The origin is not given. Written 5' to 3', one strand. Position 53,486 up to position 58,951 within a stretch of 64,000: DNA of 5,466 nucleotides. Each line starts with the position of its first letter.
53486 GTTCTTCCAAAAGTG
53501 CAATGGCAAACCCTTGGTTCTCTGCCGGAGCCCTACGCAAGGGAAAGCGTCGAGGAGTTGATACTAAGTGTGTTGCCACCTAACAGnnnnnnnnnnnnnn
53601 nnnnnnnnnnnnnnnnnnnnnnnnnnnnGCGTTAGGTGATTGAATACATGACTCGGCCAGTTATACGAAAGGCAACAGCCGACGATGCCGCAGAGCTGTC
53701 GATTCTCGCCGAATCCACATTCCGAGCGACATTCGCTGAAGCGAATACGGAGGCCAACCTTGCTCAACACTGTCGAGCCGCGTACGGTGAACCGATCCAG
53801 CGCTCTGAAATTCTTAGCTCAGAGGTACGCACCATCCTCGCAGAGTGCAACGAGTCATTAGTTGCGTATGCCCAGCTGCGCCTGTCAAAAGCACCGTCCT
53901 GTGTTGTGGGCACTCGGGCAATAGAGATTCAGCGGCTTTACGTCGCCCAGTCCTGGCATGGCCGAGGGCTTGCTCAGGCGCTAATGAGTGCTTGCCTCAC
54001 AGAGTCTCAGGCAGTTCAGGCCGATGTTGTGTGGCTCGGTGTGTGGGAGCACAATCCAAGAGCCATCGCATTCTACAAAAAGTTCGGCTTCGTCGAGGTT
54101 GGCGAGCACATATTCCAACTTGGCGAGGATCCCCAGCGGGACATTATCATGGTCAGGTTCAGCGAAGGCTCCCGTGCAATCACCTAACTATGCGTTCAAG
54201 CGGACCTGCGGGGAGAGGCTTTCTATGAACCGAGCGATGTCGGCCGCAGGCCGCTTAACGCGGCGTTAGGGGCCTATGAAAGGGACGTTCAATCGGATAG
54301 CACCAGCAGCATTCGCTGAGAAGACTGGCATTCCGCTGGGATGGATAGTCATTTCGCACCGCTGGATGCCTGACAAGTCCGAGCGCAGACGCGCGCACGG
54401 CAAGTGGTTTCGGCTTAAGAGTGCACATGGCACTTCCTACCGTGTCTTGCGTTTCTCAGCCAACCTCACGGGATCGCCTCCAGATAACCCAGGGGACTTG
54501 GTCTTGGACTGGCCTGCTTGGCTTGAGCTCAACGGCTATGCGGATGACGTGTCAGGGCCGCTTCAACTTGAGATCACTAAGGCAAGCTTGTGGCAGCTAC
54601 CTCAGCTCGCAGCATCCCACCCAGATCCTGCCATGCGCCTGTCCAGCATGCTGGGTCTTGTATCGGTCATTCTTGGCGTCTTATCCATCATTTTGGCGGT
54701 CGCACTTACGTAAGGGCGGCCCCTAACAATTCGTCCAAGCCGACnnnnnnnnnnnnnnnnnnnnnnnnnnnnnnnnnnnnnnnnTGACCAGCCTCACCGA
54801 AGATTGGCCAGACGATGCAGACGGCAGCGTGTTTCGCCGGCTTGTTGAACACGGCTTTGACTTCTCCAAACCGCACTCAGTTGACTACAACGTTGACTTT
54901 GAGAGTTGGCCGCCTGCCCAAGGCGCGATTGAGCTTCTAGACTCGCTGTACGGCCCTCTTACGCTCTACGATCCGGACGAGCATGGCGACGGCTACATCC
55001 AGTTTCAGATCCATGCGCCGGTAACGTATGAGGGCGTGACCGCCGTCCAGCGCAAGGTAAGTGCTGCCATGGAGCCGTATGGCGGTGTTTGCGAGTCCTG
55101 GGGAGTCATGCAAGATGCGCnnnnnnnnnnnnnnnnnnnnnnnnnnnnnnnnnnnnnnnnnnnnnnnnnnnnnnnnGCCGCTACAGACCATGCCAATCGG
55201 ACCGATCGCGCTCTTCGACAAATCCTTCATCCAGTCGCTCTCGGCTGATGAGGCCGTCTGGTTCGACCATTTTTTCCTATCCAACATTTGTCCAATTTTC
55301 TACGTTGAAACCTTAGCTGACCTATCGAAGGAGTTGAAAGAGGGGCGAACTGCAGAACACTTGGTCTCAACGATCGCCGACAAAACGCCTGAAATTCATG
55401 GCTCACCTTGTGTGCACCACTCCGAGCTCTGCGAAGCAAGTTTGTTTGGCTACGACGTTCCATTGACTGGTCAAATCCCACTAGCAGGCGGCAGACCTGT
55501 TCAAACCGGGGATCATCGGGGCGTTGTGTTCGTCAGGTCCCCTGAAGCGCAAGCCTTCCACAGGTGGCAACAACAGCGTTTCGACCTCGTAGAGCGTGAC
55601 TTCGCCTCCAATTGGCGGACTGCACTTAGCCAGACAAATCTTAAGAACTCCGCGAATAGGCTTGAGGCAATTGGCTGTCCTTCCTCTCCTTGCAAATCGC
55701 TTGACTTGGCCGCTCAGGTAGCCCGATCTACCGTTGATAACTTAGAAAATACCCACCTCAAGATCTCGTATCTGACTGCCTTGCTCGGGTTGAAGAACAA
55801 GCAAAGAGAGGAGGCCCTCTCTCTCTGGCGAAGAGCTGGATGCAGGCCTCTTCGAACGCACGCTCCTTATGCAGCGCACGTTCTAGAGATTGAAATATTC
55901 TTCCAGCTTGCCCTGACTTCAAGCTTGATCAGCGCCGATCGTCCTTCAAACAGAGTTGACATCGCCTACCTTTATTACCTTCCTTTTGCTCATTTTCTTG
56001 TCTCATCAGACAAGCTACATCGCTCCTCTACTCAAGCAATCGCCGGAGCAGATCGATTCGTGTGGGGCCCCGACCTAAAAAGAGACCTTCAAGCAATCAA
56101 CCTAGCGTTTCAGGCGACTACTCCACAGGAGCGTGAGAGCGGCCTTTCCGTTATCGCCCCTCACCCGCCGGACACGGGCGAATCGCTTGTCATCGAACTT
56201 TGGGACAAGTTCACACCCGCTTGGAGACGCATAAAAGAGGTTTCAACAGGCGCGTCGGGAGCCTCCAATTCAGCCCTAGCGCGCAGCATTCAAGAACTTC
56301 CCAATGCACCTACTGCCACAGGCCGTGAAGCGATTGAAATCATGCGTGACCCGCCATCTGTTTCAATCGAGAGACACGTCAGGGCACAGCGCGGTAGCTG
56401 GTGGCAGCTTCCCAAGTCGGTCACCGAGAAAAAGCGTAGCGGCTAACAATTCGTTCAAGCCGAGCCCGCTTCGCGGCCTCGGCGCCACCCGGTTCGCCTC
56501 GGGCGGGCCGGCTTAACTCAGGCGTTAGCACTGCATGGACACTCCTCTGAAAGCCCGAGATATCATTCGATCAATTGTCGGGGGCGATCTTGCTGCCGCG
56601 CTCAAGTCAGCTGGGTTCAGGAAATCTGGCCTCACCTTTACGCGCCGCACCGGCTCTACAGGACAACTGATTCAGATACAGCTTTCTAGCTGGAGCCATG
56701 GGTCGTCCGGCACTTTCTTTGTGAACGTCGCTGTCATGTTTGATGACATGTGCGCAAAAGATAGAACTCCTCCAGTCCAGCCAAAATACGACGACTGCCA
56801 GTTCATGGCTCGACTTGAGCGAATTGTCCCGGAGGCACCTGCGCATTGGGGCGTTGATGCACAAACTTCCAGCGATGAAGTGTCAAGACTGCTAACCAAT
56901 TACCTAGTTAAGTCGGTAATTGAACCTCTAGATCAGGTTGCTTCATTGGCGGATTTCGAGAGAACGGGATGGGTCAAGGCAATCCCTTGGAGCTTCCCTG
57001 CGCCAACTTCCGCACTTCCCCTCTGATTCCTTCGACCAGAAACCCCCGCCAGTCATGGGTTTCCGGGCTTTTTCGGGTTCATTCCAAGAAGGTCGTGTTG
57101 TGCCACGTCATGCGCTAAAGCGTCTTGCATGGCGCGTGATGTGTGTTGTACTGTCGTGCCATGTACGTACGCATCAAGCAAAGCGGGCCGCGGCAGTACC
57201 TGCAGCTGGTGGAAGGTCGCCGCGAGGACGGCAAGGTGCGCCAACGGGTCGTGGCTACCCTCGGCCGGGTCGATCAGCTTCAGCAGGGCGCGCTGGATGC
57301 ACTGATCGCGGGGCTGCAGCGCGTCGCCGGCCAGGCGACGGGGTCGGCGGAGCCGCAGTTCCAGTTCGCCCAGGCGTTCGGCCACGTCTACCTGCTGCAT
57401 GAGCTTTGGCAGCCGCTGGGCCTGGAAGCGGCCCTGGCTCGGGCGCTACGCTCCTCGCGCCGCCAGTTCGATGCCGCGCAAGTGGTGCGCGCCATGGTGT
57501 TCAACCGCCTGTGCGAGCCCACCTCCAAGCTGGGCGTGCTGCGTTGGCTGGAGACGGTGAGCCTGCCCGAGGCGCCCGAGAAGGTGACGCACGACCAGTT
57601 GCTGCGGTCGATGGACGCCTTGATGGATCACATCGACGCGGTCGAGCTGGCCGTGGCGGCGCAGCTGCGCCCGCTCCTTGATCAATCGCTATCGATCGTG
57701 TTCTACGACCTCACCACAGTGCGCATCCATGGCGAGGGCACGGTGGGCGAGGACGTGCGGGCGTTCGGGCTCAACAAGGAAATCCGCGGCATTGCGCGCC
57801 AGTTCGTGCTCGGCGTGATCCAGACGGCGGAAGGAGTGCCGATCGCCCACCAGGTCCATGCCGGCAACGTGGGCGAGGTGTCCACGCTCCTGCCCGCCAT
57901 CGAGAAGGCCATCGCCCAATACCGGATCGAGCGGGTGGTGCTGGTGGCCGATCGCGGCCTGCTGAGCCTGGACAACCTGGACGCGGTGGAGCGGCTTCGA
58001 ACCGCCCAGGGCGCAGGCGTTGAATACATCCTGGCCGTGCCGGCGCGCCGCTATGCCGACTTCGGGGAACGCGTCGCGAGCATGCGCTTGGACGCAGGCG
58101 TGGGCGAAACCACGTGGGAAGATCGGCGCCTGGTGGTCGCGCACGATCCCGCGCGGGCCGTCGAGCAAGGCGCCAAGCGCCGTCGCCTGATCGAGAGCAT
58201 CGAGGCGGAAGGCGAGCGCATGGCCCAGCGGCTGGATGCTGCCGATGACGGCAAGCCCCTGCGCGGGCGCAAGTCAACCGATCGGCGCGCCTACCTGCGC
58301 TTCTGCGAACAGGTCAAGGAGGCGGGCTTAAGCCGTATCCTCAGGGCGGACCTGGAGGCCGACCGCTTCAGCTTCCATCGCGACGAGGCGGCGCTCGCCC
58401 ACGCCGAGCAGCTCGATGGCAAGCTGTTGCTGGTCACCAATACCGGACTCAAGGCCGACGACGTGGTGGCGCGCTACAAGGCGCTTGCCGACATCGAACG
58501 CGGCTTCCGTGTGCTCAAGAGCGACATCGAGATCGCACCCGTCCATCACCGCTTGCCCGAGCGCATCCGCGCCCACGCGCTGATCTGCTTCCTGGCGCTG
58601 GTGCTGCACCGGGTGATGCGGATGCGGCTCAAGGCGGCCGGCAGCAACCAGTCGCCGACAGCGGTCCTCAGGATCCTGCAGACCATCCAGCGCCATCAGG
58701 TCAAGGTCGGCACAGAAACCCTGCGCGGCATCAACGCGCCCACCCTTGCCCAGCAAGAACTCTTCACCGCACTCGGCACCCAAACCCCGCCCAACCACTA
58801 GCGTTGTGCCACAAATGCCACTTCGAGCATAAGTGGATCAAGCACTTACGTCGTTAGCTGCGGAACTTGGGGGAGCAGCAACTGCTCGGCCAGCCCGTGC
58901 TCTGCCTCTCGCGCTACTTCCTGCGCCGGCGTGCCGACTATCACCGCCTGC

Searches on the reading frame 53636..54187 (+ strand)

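Call 43: search_protein_families(library=padloc, proteins=[window:53636-54187:+], max_evalue=0.00001)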
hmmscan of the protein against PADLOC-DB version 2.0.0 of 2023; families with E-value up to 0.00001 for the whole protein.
window:53636-54187:+ (183 aa): 0 families

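Call 83: search_protein_families(library=pfam, proteins=[window:53636-54187:+], max_evalue=0.0001)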
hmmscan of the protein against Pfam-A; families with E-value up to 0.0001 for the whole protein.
window:53636-54187:+ (183 aa): 4 families
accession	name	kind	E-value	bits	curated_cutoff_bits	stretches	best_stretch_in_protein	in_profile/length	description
PF00583.31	Acetyltransf_1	-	3.5e-16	60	20.7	1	55-152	24-116/116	Acetyltransferase (GNAT) family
PF13508.13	Acetyltransf_7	-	1e-12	48.6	27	1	65-154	4-84/84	Acetyltransferase (GNAT) domain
PF13673.13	Acetyltransf_10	-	7.2e-12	45.8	23.6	1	56-158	23-113/128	Acetyltransferase (GNAT) domain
PF08445.16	FR47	-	4.8e-05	23.7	22.1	1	97-155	23-80/86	FR47-like protein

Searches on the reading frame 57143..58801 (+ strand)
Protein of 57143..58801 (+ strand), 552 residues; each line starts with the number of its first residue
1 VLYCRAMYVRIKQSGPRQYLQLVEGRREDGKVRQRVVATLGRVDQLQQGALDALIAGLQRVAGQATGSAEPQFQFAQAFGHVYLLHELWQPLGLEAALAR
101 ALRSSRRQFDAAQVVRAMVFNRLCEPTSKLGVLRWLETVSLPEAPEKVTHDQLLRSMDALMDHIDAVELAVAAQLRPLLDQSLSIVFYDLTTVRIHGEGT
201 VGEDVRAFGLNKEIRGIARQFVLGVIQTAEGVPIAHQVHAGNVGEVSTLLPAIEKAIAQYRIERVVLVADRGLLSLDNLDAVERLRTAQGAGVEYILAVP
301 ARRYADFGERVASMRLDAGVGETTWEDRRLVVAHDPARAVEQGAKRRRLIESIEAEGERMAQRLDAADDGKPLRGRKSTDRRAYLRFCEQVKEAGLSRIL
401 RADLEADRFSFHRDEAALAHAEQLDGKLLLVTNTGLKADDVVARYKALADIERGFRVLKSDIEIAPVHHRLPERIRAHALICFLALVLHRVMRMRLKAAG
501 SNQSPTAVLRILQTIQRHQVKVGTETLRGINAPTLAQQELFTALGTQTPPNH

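Call 43: search_protein_families(library=padloc, proteins=[window:57143-58801:+], max_evalue=0.00001)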
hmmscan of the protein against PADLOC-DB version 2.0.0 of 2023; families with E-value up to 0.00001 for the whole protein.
window:57143-58801:+ (552 aa): 0 families

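Call 83: search_protein_families(library=pfam, proteins=[window:57143-58801:+], max_evalue=0.0001)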
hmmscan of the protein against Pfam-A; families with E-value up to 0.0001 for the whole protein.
window:57143-58801:+ (552 aa): 1 family
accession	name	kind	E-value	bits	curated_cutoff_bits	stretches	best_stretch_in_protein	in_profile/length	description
PF01609.27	DDE_Tnp_1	-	2.2e-12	47.6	23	1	183-488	4-200/200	Transposase DDE domain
